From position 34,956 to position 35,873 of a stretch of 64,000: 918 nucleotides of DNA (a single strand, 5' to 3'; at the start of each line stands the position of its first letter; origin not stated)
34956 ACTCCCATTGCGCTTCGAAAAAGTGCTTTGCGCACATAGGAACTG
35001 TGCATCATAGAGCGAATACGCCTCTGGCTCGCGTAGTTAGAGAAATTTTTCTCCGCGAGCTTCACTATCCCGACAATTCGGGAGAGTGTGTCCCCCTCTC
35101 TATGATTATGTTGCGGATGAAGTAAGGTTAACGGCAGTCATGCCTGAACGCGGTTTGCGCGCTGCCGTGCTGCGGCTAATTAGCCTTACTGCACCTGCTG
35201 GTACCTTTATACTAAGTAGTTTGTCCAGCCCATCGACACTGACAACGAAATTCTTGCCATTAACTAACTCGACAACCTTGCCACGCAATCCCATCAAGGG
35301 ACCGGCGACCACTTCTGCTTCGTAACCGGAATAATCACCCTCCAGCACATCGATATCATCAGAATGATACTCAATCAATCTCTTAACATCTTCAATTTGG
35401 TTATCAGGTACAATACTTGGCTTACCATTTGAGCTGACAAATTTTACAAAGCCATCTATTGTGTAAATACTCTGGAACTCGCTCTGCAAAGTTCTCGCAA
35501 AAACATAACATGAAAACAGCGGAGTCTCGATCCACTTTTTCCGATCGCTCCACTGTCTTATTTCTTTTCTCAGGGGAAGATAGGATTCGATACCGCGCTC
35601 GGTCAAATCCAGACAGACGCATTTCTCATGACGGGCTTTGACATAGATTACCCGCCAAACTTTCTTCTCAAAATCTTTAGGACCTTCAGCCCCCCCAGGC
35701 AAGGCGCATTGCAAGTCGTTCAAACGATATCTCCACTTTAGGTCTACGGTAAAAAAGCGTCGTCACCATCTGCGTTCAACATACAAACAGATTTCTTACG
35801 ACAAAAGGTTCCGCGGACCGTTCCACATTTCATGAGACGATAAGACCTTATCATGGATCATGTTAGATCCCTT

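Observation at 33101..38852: Small accessory cassettes in the leader of a glycan operon, each bracketed by heptanucleotide-periodic repeat tracts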

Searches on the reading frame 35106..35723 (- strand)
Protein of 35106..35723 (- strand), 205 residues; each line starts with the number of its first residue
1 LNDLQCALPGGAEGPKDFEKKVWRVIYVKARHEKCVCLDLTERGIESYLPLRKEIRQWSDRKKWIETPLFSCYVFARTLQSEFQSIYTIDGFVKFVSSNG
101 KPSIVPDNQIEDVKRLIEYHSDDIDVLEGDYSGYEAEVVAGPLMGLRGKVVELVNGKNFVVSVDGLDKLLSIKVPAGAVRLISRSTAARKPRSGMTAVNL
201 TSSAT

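Call 6: search_protein_families(library=pfam, proteins=[window:35106-35723:-], max_evalue=0.01)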
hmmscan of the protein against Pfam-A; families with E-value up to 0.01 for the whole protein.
window:35106-35723:- (205 aa): 2 families
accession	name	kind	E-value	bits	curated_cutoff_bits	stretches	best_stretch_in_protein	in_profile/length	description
PF02357.24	NusG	-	1.1e-16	61.6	22.2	1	21-113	1-92/93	Transcription termination factor nusG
PF00467.35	KOW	-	0.004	17.4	22.3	0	136-161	5-30/32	KOW motif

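Call 19: find_homologous_proteins(query=window:35106-35723:-, max_evalue=1e-10)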
Query window:35106-35723:- (205 aa): 169 proteins with E <= 1e-10 among 460 candidates; the best 120 are listed.
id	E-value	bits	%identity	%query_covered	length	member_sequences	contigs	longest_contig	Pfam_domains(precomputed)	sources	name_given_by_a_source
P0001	3.9e-132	456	100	100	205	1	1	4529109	PF02357.25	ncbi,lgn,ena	-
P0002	7.1e-106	370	81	100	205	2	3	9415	PF02357.25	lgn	-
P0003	5.3e-84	299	67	95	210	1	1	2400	PF02357.25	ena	-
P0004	2.3e-83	296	71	91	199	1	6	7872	PF02357.25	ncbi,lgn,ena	-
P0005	2.1e-74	267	62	92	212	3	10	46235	PF02357.25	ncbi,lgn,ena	-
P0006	6.5e-72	259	56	100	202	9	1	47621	PF02357.25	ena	-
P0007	6.5e-72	259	67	83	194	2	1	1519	PF02357.25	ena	-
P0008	4.5e-71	256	58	100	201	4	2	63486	PF02357.25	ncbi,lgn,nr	ncbi:MAG: UpxY family transcription antiterminator [Bacteroidetes bacterium]|nr:UpxY family transcri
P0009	6.2e-71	256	63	87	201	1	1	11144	PF02357.25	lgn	-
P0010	7.6e-71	256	55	100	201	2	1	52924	PF02357.25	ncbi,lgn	-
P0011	9.5e-71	255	66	80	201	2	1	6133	PF02357.25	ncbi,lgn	-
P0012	1.8e-70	254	62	87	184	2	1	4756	PF02357.25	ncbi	-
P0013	4.0e-70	253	58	91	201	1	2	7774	PF02357.25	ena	-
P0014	9.2e-70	252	54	100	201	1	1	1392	PF02357.25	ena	-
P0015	1.4e-69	252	67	80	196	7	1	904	PF02357.25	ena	-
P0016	4.7e-69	250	55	88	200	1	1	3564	PF00467.36,PF02357.25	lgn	-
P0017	6.7e-69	249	63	84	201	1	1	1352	PF02357.25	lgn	-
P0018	1.0e-68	249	65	83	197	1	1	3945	PF02357.25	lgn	-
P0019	2.2e-68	248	56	95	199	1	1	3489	PF02357.25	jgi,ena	-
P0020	2.9e-68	247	66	80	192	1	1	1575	PF02357.25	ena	-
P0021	5.3e-68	246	54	100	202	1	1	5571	PF02357.25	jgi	jgi:transcriptional antiterminator RfaH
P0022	8.9e-68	246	66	80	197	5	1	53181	PF02357.25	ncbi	-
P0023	4.5e-67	243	65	82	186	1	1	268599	PF02357.25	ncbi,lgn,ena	-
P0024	5.0e-67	243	63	80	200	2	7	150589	PF02357.25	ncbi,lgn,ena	-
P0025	3.7e-66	240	63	80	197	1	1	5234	PF02357.25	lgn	-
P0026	4.4e-66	240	57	90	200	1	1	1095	PF02357.25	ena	-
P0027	3.6e-65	237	55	91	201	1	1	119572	PF00467.36,PF02357.25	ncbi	-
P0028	4.7e-65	237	59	82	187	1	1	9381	PF02357.25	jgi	jgi:transcription antitermination factor NusG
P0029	1.5e-64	235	62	81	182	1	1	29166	PF02357.25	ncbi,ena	-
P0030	1.4e-63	232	63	79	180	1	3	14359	PF02357.25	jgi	jgi:transcriptional antiterminator RfaH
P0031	7.2e-62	226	62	78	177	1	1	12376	PF02357.25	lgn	-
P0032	1.6e-61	225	56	88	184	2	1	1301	PF02357.25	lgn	-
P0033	2.6e-53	198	49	84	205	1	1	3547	PF02357.25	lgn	-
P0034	4.1e-53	198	49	86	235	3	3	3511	PF02357.25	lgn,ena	-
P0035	1.4e-51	193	49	83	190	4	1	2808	PF02357.25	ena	-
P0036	1.4e-51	193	50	83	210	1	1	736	PF02357.25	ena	-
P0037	2.9e-51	192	49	82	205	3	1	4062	PF02357.25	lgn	-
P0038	1.4e-50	190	48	80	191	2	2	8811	PF02357.25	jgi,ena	-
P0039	2.2e-49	186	48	87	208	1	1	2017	PF02357.25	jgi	-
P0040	4.6e-49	185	45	90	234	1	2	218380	PF02357.25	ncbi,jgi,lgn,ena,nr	ncbi:MAG TPA: UpxY family transcription antiterminator [Candidatus Acidoferrales bacterium]|nr:UpxY 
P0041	5.6e-49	184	47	84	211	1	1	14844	PF02357.25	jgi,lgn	jgi:transcription antitermination factor NusG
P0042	2.2e-48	182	46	83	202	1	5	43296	PF02357.25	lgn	-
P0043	1.7e-47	179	48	79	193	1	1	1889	PF02357.25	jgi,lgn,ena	-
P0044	1.2e-41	160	51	69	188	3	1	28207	PF02357.25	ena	-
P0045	2.8e-37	146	43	81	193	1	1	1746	PF02357.25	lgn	-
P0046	1.6e-35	140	40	84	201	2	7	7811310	PF02357.25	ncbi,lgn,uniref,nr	ncbi:UpxY family transcription antiterminator [Maribellus comscasis]|uniref:UpxY family transcriptio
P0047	5.9e-35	138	41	88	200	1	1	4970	PF02357.25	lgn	-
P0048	6.3e-35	138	39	89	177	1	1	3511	PF02357.25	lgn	-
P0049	9.2e-35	138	40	89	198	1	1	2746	PF02357.25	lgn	-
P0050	9.2e-35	138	44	78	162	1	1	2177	PF02357.25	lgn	-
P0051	1.3e-34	137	40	89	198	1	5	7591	PF02357.25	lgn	-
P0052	1.3e-34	137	39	86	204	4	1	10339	PF02357.25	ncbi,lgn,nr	ncbi:MAG: UpxY family transcription antiterminator [Prolixibacteraceae bacterium]|nr:UpxY family tra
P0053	1.8e-34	137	42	79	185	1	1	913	PF02357.25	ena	-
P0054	5.9e-34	135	39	82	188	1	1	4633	PF02357.25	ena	-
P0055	6.3e-34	135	41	89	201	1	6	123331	PF02357.25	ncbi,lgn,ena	-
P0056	9.8e-34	135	39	80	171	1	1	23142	PF02357.25,PF23284.3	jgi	jgi:transcription antitermination factor NusG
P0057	1.5e-33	134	43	79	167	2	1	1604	PF02357.25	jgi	jgi:transcriptional antiterminator RfaH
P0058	1.8e-33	134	39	83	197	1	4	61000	PF02357.25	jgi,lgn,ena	jgi:transcription antitermination factor NusG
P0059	2.3e-33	133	41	80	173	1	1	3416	PF02357.25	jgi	jgi:transcription antitermination factor NusG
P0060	2.8e-33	133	39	80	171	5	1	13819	PF02357.25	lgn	-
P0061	3.8e-33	133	45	83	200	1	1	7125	PF02357.25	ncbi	ncbi:MAG: UpxY family transcription antiterminator [Bacteroidota bacterium]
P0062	4.1e-33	132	42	82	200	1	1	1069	PF02357.25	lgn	-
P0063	4.8e-33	132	40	78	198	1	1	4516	PF02357.25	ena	-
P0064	5.0e-33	132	39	74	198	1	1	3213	PF02357.25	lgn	-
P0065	5.2e-33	132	41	78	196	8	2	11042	PF02357.25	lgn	-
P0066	6.6e-33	132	40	78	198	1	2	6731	PF02357.25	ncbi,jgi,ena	-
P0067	9.1e-33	131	39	78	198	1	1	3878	PF02357.25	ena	-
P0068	1.1e-32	131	41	78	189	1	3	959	PF02357.25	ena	-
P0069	1.1e-32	131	41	77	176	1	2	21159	PF02357.25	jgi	-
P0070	1.3e-32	131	39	80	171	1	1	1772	PF02357.25,PF23284.3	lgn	-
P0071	1.4e-32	131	40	78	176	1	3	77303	PF02357.25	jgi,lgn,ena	-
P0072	1.5e-32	131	42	80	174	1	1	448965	PF02357.25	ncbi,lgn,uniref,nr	ncbi:transcription antitermination protein nusG [Mariniphaga anaerophila]|uniref:Transcription antit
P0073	1.6e-32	131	37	82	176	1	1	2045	PF02357.25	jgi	-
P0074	2.1e-32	130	42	78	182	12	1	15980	PF02357.25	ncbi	-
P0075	2.7e-32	130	37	86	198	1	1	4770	PF02357.25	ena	-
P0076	2.8e-32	130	39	80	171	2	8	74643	PF02357.25,PF23284.3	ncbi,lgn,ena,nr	ncbi:MAG TPA: UpxY family transcription antiterminator [Prolixibacteraceae bacterium]|nr:UpxY family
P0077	3.0e-32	130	38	89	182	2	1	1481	PF02357.25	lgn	-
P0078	3.1e-32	130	38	81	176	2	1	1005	PF02357.25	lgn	-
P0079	4.4e-32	129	41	79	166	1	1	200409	PF02357.25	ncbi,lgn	-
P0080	6.8e-32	129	38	78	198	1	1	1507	PF02357.25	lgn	-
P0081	7.4e-32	128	38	80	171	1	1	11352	PF02357.25,PF23284.3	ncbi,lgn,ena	-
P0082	7.8e-32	128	39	85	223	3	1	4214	PF02357.25,PF23284.3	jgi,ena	-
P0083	8.5e-32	128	36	78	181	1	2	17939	PF02357.25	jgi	jgi:transcriptional antiterminator RfaH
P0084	1.0e-31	128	46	64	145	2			PF02357.25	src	-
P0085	1.9e-31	127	41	79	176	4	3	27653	PF02357.25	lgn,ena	-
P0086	2.2e-31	127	35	80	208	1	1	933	PF02357.25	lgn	-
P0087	2.9e-31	126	38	83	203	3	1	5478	PF02357.25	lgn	-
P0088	4.5e-31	126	41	79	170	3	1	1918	PF02357.25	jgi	-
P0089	4.6e-31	126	38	80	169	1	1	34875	PF02357.25,PF23284.3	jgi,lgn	jgi:transcription antitermination factor NusG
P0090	7.2e-31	125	38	81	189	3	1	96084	PF02357.25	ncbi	-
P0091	1.1e-30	125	39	78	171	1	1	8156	PF02357.25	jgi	jgi:transcription antitermination factor NusG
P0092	1.1e-30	125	44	78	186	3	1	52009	PF02357.25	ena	-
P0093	1.2e-30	124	39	80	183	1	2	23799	PF02357.25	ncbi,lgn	-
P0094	1.2e-30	124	38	81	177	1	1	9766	PF02357.25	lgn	-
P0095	1.6e-30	124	36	82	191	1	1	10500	PF02357.25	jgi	jgi:transcriptional antiterminator RfaH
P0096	1.6e-30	124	39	70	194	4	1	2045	PF00467.36,PF02357.25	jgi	jgi:transcriptional antiterminator RfaH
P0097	2.7e-30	123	40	82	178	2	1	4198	PF02357.25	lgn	-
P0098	3.4e-30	123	38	87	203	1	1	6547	PF02357.25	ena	-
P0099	3.5e-30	123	40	80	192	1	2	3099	PF02357.25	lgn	-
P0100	5.3e-30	122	39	80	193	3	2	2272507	PF02357.25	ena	-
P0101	9.7e-30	121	38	80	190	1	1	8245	PF02357.25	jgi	-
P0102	1.3e-29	121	36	83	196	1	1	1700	PF02357.25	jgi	jgi:transcriptional antiterminator RfaH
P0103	1.9e-29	120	41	79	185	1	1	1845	PF02357.25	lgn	-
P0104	3.0e-29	120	39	79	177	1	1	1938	PF02357.25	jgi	-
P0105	4.6e-29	119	37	79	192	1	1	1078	PF02357.25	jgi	jgi:transcription antitermination factor NusG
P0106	4.7e-29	119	37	76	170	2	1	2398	PF00467.36,PF02357.25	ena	-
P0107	4.9e-29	119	38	75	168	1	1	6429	PF02357.25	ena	-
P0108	6.9e-29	119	36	83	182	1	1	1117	PF02357.25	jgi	jgi:transcription antitermination factor NusG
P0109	7.3e-29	119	36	79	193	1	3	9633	PF02357.25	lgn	-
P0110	8.1e-29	118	38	77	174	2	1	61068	PF02357.25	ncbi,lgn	-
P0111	8.3e-29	118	35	93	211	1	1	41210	PF02357.25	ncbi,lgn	-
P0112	8.9e-29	118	39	80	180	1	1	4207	PF02357.25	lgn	-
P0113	9.4e-29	118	40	78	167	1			PF02357.25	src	-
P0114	1.2e-28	118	40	78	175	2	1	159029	PF02357.25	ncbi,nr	ncbi:UpxY family transcription antiterminator [candidate division KSB1 bacterium]|nr:UpxY family tra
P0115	2.0e-28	117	36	79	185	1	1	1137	PF02357.25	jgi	jgi:transcription antitermination factor NusG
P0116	2.5e-28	117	38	80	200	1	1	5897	PF02357.25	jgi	jgi:transcription antitermination factor NusG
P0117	3.2e-28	117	35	78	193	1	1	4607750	PF02357.25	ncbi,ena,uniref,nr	ncbi:UpxY family transcription antiterminator [uncultured Draconibacterium sp.]|uniref:UpxY family t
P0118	3.6e-28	116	39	78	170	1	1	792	PF02357.25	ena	-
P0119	4.5e-28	116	39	75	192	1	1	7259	PF02357.25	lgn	-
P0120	4.5e-28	116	36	77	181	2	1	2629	PF02357.25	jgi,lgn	jgi:transcriptional antiterminator RfaH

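Call 20: find_encoding_contigs(protein=P0001, flank=10000, max_places=4)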
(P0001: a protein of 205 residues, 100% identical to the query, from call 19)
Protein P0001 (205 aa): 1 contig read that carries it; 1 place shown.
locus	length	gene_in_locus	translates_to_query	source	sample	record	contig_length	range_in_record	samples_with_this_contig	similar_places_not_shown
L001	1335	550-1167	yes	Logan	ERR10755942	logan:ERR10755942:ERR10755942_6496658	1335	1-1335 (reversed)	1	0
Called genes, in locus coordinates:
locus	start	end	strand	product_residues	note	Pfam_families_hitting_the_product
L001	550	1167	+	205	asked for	PF02357:NusG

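Call 21: find_encoding_contigs(protein=P0002, flank=10000, max_places=4)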
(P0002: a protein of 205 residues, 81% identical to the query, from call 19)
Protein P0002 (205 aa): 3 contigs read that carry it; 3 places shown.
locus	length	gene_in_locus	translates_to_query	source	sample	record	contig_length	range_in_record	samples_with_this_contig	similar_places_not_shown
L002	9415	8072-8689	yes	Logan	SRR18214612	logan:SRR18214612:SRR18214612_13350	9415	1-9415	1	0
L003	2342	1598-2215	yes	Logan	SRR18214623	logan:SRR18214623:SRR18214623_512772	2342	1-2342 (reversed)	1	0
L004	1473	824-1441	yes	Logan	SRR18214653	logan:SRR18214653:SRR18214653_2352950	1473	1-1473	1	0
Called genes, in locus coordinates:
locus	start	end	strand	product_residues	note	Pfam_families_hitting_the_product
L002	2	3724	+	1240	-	?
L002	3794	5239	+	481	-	PF00963:Cohesin, PF13860:FlgD_ig, PF18962:Por_Secre_tail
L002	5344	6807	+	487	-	PF03721:UDPG_MGDP_dh_N, PF03807:F420_oxidored (faint), PF03721:UDPG_MGDP_dh_N, PF00984:UDPG_MGDP_dh, PF03720:UDPG_MGDP_dh_C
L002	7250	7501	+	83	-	PF05635:23S_rRNA_IVP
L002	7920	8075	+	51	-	-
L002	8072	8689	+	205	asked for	PF02357:NusG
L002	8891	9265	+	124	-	PF05635:23S_rRNA_IVP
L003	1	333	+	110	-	?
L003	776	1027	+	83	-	PF05635:23S_rRNA_IVP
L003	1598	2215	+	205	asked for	PF02357:NusG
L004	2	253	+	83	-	?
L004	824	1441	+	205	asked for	PF02357:NusG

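Call 22: find_encoding_contigs(protein=P0005, flank=10000, max_places=4)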
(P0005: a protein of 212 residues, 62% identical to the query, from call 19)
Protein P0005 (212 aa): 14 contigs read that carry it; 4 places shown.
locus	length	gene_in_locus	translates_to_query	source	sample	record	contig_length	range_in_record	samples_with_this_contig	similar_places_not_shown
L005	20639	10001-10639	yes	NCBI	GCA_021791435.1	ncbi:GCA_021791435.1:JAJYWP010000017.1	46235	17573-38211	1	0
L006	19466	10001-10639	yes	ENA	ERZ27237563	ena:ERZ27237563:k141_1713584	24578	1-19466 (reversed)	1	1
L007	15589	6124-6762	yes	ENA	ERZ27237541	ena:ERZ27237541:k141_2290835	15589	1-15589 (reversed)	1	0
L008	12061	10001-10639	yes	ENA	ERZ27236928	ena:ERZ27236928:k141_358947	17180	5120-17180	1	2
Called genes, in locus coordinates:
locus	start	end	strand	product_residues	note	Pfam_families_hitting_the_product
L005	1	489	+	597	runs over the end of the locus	PF02518:HATPase_c, PF13589:HATPase_c_3, PF01119:DNA_mis_repair, PF08676:MutL_C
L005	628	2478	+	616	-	PF01336:tRNA_anti-codon, PF00152:tRNA-synt_2, PF02938:GAD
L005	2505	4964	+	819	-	PF13802:Gal_mutarotas_2, PF01055:Glyco_hydro_31_2nd, PF21365:Glyco_hydro_31_3rd, PF17137:DUF5110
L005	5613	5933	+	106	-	-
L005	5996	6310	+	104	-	-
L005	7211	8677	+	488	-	PF03721:UDPG_MGDP_dh_N, PF00984:UDPG_MGDP_dh, PF03720:UDPG_MGDP_dh_C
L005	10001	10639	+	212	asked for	PF02357:NusG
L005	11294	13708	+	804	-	PF02563:Poly_export, PF10531:SLBB, PF22461:SLBB_2, PF10531:SLBB, PF22461:SLBB_2 (weak)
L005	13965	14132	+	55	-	-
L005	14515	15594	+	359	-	PF02706:Wzz, PF13807:GNVR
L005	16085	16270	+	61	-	-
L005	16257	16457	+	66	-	PF10049:DUF2283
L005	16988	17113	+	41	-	PF16363:GDP_Man_Dehyd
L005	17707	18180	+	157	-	PF08843:AbiEii (weak), PF09970:DUF2204 (weak)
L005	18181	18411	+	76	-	-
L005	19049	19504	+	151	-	PF07927:HicA_toxin (weak)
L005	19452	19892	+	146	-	PF19502:DUF6036 (weak)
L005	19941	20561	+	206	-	PF01370:Epimerase, PF16363:GDP_Man_Dehyd, PF04321:RmlD_sub_bind (weak)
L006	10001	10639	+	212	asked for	PF02357:NusG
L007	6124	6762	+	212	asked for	PF02357:NusG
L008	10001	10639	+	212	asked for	PF02357:NusG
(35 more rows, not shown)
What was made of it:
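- On Toxin-antitoxin-like two-gene module (DUF6036 NTase): In L005 the DUF6036 gene instead overlaps a 151-aa HicA-like ORF (call 22).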

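Call 65: list_cluster_members(proteins=[P0001, P0002, P0121, P0122])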
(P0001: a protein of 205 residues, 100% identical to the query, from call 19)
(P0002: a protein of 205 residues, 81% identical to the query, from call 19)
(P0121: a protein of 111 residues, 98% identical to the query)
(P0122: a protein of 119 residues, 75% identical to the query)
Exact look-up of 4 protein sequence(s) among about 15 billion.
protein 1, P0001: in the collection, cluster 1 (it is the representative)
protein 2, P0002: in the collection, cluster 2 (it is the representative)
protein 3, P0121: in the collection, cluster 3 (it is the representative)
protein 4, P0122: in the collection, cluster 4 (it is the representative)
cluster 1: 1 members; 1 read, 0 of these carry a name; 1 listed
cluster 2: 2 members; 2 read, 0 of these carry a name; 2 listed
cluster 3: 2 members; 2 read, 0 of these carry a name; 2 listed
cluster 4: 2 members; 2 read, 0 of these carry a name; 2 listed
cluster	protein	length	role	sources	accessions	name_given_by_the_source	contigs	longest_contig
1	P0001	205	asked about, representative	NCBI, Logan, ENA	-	-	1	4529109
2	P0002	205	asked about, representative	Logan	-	-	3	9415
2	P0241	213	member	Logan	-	-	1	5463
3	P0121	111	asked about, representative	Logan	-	-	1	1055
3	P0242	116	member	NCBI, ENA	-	-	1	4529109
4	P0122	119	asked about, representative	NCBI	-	-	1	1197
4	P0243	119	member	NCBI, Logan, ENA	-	-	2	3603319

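Call 66: search_protein_families(library=ncbifam, proteins=[window:35106-35723:-, L002:8891-9265:+, L005:16085-16270:+, L005:16257-16457:+, L005:13965-14132:+], max_evalue=0.01)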
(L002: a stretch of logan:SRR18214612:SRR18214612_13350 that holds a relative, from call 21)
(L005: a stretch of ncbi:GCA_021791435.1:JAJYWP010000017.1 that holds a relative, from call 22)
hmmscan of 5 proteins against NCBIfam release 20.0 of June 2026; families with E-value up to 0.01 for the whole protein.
window:35106-35723:- (205 aa): 5 families
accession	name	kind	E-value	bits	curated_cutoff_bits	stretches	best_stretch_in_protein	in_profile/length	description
NF033644.1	antiterm_UpxY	subfamily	3.8e-36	124.5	100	1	23-177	1-162/164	UpxY family transcription antiterminator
NF033641.1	antiterm_LoaP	exception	3.3e-11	43.6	125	1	23-153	1-137/166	antiterminator LoaP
TIGR01955.1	RfaH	equivalog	2.1e-10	40.8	144.5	1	23-174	1-153/159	transcription/translation regulatory transformer protein RfaH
NF006534.0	PRK09014.1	equivalog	1.2e-06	28.5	124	1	21-147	2-127/162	transcription/translation regulatory transformer protein RfaH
TIGR00922.1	nusG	equivalog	0.00029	20.7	135.7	1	54-158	41-147/172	transcription termination/antitermination protein NusG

L002:8891-9265:+ (124 aa): 3 families
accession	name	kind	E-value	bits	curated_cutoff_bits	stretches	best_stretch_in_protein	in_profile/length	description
TIGR02436.1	TIGR02436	subfamily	1.5e-31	108.9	24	1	14-122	1-109/109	four helix bundle protein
NF008912.0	PRK12275.1-6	subfamily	4.9e-23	81.4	124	1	8-123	2-113/117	hypothetical protein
NF008911.0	PRK12275.1-2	subfamily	1.7e-21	76.9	137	1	8-123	3-117/118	hypothetical protein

L005:16085-16270:+ (61 aa): 0 families

L005:16257-16457:+ (66 aa): 0 families

L005:13965-14132:+ (55 aa): 0 families
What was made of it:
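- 35106..35723 (-): UpxY-family NusG-like antiterminator. NF033644 124.5 bits against a cutoff of 100 (call 66); PF02357 (call 6).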

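Call 67: find_encoding_contigs(protein=P0243, flank=10000, max_places=4)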
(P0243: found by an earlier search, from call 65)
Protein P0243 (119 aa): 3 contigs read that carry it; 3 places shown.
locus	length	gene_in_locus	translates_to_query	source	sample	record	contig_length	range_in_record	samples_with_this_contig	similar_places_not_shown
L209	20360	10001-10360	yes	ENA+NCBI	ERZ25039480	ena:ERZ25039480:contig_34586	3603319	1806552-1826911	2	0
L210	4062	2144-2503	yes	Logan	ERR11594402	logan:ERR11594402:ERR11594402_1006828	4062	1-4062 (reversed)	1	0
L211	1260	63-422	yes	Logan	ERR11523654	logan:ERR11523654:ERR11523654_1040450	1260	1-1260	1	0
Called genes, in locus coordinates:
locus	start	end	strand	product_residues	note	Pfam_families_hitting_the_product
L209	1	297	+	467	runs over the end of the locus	PF13727:CoA_binding_3, PF01408:GFO_IDH_MocA (weak), PF02397:Bac_transf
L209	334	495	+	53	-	-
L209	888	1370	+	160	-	-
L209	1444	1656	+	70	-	-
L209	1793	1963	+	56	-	-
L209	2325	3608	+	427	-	PF03446:NAD_binding_2, PF03721:UDPG_MGDP_dh_N, PF00984:UDPG_MGDP_dh, PF03720:UDPG_MGDP_dh_C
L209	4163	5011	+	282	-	PF01408:GFO_IDH_MocA, PF22725:GFO_IDH_MocA_C3, PF02894:GFO_IDH_MocA_C (weak)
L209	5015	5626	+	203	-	PF25084:LbH_EIF2B, PF00132:Hexapep, PF14602:Hexapep_2 (faint), PF25087:GMPPB_C (weak)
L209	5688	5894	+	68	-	-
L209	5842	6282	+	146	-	PF19502:DUF6036 (weak)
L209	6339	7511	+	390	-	PF00155:Aminotran_1_2 (weak), PF01041:DegT_DnrJ_EryC1, PF01053:Cys_Met_Meta_PP, PF01212:Beta_elim_lyase (weak)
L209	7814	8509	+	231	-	PF08843:AbiEii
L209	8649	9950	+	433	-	PF03446:NAD_binding_2 (faint), PF03721:UDPG_MGDP_dh_N, PF03807:F420_oxidored (faint), PF00984:UDPG_MGDP_dh, PF03720:UDPG_MGDP_dh_C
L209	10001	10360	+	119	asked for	PF05635:23S_rRNA_IVP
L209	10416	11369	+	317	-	PF01073:3Beta_HSD, PF01370:Epimerase, PF02719:Polysacc_synt_2 (faint), PF16363:GDP_Man_Dehyd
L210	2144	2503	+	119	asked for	PF05635:23S_rRNA_IVP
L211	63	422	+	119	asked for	PF05635:23S_rRNA_IVP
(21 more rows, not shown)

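Call 68: find_encoding_contigs(protein=P0242, flank=10000, max_places=4)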
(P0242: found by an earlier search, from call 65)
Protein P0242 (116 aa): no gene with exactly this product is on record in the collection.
